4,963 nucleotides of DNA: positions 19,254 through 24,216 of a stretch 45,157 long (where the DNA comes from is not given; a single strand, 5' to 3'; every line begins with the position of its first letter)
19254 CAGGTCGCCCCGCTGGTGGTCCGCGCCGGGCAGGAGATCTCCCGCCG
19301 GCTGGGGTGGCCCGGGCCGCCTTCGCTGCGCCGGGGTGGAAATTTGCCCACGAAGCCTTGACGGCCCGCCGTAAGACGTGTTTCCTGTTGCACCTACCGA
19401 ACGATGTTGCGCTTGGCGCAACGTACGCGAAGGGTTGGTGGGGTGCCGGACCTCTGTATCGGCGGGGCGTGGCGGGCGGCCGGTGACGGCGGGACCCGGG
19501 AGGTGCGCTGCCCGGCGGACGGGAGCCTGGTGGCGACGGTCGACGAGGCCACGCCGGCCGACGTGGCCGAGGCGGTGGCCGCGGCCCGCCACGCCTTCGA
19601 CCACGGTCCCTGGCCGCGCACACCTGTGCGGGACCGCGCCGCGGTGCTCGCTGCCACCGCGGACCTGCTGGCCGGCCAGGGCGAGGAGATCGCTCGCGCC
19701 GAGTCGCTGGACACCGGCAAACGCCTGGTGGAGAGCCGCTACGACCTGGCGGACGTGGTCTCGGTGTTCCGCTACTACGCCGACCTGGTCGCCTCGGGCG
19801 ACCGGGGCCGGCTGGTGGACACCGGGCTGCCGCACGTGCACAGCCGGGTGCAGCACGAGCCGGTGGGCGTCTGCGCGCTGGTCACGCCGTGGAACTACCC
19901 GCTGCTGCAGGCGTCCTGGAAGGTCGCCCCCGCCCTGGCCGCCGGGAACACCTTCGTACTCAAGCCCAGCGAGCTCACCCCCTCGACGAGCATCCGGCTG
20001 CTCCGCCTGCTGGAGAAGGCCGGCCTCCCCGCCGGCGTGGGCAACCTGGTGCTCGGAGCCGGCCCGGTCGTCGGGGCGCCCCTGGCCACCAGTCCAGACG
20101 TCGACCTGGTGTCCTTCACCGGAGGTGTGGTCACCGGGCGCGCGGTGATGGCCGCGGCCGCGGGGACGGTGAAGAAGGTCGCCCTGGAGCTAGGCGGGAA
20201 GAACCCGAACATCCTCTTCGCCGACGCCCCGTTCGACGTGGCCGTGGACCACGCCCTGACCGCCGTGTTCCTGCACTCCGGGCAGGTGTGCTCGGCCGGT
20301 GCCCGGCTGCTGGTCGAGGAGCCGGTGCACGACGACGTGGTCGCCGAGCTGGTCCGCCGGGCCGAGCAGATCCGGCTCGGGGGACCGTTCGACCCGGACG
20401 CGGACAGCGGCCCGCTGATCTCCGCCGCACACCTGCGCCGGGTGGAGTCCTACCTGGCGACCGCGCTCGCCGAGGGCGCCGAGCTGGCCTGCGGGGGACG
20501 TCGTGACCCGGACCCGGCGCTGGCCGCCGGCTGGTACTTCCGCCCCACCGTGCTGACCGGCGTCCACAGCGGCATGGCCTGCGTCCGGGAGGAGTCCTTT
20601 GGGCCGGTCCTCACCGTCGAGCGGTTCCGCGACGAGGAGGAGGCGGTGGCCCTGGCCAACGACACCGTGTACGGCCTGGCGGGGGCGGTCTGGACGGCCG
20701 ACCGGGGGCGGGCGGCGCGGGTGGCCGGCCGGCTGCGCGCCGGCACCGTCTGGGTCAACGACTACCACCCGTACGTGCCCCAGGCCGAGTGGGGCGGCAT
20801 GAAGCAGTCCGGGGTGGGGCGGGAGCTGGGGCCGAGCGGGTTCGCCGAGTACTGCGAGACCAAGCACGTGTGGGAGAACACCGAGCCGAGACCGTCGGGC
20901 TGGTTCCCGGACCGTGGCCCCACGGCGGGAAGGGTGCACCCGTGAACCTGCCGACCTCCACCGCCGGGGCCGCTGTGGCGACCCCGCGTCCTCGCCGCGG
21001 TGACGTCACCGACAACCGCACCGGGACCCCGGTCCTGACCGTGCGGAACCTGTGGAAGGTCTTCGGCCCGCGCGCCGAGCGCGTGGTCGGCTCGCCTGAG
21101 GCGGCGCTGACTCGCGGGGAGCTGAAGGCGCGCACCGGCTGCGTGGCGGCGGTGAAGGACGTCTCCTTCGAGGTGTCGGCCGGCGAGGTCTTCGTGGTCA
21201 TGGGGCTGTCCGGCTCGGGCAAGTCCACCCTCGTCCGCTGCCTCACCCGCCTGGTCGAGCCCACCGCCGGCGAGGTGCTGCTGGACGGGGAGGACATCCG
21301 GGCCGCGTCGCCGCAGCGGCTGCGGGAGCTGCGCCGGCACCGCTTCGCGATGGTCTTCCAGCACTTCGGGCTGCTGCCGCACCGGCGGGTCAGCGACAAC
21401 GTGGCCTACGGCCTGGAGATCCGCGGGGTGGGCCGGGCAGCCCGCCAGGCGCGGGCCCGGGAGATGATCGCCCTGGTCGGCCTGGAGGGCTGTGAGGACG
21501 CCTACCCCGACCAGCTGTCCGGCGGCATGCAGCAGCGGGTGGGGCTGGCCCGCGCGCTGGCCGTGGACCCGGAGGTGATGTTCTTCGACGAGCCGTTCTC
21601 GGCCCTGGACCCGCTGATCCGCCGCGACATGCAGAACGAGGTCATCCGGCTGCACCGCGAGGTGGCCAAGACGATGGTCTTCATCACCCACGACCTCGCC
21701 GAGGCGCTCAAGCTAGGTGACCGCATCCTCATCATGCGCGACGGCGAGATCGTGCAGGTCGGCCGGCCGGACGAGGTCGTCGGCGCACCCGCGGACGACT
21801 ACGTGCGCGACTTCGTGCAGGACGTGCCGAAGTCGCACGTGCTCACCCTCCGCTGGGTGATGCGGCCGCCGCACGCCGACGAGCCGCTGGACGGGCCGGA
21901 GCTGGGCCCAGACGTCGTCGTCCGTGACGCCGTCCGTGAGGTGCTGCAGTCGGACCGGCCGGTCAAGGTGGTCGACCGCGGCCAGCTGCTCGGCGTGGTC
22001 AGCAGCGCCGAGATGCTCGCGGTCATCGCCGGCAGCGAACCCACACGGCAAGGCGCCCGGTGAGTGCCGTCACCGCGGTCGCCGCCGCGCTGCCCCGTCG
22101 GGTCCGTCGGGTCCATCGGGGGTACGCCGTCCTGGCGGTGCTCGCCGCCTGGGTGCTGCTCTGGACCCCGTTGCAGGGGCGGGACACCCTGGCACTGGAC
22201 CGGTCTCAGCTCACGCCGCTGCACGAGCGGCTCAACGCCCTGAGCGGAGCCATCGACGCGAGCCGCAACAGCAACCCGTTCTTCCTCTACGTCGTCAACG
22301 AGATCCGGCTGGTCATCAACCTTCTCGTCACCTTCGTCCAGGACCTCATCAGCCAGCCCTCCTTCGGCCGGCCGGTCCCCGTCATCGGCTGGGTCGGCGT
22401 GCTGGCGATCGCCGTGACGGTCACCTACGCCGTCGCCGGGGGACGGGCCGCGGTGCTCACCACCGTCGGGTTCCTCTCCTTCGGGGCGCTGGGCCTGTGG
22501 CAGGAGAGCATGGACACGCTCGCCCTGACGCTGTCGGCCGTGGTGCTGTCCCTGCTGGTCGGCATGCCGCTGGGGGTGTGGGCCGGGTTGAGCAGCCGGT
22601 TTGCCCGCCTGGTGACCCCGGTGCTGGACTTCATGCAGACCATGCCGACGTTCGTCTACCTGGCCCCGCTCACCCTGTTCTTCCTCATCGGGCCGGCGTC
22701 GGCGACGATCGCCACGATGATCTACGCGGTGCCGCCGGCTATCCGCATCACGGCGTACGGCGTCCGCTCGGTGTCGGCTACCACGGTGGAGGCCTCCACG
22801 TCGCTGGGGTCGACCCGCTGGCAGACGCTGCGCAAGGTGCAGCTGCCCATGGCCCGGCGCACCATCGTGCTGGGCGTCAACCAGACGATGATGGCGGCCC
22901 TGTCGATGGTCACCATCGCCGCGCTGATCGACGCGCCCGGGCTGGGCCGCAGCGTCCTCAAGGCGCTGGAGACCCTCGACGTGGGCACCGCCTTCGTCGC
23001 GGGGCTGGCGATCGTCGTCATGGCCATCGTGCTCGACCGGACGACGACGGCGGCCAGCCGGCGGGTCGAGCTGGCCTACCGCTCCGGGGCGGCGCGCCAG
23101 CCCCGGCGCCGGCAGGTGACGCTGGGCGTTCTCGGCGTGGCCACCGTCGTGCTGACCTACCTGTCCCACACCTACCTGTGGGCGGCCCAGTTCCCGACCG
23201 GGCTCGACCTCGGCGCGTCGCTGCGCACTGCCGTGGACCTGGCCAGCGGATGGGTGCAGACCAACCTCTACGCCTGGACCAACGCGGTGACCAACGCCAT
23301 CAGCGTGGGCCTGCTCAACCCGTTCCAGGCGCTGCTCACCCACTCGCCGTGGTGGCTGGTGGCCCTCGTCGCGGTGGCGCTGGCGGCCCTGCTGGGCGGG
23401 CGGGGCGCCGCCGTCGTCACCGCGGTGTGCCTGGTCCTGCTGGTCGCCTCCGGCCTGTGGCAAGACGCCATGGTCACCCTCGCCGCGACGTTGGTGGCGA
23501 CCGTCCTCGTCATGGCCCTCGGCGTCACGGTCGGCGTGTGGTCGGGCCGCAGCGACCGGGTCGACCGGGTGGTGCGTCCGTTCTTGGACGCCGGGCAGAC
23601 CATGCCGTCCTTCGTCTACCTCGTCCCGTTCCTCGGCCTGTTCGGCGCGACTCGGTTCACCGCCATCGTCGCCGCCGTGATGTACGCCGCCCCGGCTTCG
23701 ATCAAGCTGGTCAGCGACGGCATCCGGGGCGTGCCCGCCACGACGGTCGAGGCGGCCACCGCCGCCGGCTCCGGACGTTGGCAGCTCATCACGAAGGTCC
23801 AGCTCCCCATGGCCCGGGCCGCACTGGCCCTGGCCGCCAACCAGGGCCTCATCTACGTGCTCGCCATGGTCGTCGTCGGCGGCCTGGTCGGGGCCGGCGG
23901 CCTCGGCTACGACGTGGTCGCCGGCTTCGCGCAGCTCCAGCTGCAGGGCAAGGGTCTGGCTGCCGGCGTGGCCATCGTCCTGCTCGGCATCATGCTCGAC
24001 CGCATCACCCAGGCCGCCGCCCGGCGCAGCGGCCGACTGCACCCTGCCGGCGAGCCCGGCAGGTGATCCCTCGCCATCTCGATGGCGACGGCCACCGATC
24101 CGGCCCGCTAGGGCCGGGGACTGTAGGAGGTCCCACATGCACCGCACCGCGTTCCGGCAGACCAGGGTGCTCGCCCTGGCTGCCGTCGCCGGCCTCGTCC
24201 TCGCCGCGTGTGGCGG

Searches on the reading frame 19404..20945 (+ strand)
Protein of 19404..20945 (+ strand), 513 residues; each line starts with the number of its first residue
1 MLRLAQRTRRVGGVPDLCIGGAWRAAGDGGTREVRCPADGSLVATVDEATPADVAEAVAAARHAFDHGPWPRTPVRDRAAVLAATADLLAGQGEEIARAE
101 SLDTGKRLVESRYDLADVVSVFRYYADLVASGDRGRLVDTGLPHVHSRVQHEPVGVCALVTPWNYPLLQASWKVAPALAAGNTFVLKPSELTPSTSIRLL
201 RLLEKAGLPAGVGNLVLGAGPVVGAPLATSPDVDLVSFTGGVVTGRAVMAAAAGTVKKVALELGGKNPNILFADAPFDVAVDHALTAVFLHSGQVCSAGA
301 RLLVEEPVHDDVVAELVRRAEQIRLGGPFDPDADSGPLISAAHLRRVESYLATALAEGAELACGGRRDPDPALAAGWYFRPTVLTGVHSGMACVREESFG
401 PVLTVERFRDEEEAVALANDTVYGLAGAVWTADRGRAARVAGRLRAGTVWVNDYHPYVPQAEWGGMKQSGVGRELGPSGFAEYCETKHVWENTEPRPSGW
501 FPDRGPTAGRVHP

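Call 9: search_protein_families(library=pfam, proteins=[window:19404-20945:+])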
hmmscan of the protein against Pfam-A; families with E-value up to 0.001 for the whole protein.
window:19404-20945:+ (513 aa): 1 family
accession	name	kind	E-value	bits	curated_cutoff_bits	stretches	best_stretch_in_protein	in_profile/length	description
PF00171.27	Aldedh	-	6.4e-164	546.3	23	1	25-489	3-461/461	Aldehyde dehydrogenase family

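Call 47: search_protein_families(library=ncbifam, proteins=[window:19404-20945:+], max_evalue=1e-10)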
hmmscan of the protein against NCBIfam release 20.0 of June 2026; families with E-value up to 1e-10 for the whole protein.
window:19404-20945:+ (513 aa): 38 families (the best 25 are shown)
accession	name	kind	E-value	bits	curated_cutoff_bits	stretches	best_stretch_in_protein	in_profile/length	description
TIGR01804.1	BADH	equivalog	1.1e-170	568.1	668.6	1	19-487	2-467/467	betaine-aldehyde dehydrogenase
NF010000.0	PRK13473.1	subfamily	1.6e-139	465.7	615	1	17-491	5-472/475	aminobutyraldehyde dehydrogenase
TIGR02299.1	HpaE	equivalog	5.9e-134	447.3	638.35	1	18-490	4-475/488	5-carboxymethyl-2-hydroxymuconate semialdehyde dehydrogenase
NF009725.0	PRK13252.1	equivalog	1.2e-133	446.1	593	1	18-490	10-478/488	betaine-aldehyde dehydrogenase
TIGR03216.1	OH_muco_semi_DH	equivalog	3.4e-126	421.7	693.25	1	31-489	15-477/481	2-hydroxymuconic semialdehyde dehydrogenase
NF045736.1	PaDhStyDRhodo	equivalog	5.2e-123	411.1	800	1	16-489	4-475/479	phenylacetaldehyde dehydrogenase StyD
NF006916.0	PRK09407.1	equivalog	2e-121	406.2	521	1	27-491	31-492/526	succinic semialdehyde dehydrogenase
NF045735.1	PaDhStyDPseudo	equivalog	1.2e-119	400.2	850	1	17-489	5-479/483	phenylacetaldehyde dehydrogenase StyD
NF050026.1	AcaldDHExaC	equivalog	3.1e-110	369.2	900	1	18-501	19-503/503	acetaldehyde dehydrogenase ExaC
NF007352.0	PRK09847.1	equivalog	3.7e-110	368.8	850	1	17-492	22-492/495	aldehyde dehydrogenase PuuC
TIGR01780.1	SSADH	subfamily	4.7e-108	362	646.35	1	35-487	2-448/448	succinate-semialdehyde dehydrogenase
TIGR04284.1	aldehy_Rv0768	hypoth_equivalog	8e-107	358.2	775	1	18-490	4-477/480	aldehyde dehydrogenase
NF052305.1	DioxValDhHalo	equivalog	2.4e-105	353.2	750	1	19-492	9-482/483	2,5-dioxovalerate dehydrogenase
TIGR03374.1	ABALDH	equivalog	6.9e-103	345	909.3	1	25-489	11-469/472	aminobutyraldehyde dehydrogenase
NF042993.1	AlphKGSA_gudD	equivalog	2e-97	326.9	770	1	19-488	8-477/481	alpha-ketoglutaric semialdehyde dehydrogenase GucD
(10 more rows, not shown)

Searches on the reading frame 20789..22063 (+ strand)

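Call 9: search_protein_families(library=pfam, proteins=[window:20789-22063:+])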
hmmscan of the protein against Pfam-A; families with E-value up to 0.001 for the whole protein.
window:20789-22063:+ (424 aa): 3 families
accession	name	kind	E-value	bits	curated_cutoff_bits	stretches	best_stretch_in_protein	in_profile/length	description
PF00005.33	ABC_tran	-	5.5e-35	121.4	25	1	122-270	1-136/137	ABC transporter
PF13304.12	AAA_21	-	4.9e-06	27.3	27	0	240-302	235-299/304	AAA domain, putative AbiEii toxin, Type IV TA system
PF13191.12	AAA_16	-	0.0001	23.3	32.6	1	129-170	19-63/167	AAA ATPase domain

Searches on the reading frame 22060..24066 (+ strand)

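Call 9: search_protein_families(library=pfam, proteins=[window:22060-24066:+])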
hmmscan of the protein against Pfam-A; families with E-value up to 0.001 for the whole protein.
window:22060-24066:+ (668 aa): 1 family
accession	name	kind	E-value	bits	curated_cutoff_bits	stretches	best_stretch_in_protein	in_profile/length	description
PF00528.27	BPD_transp_1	-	5.8e-42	143.9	26.4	2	168-336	1-182/184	Binding-protein-dependent transport system inner membrane component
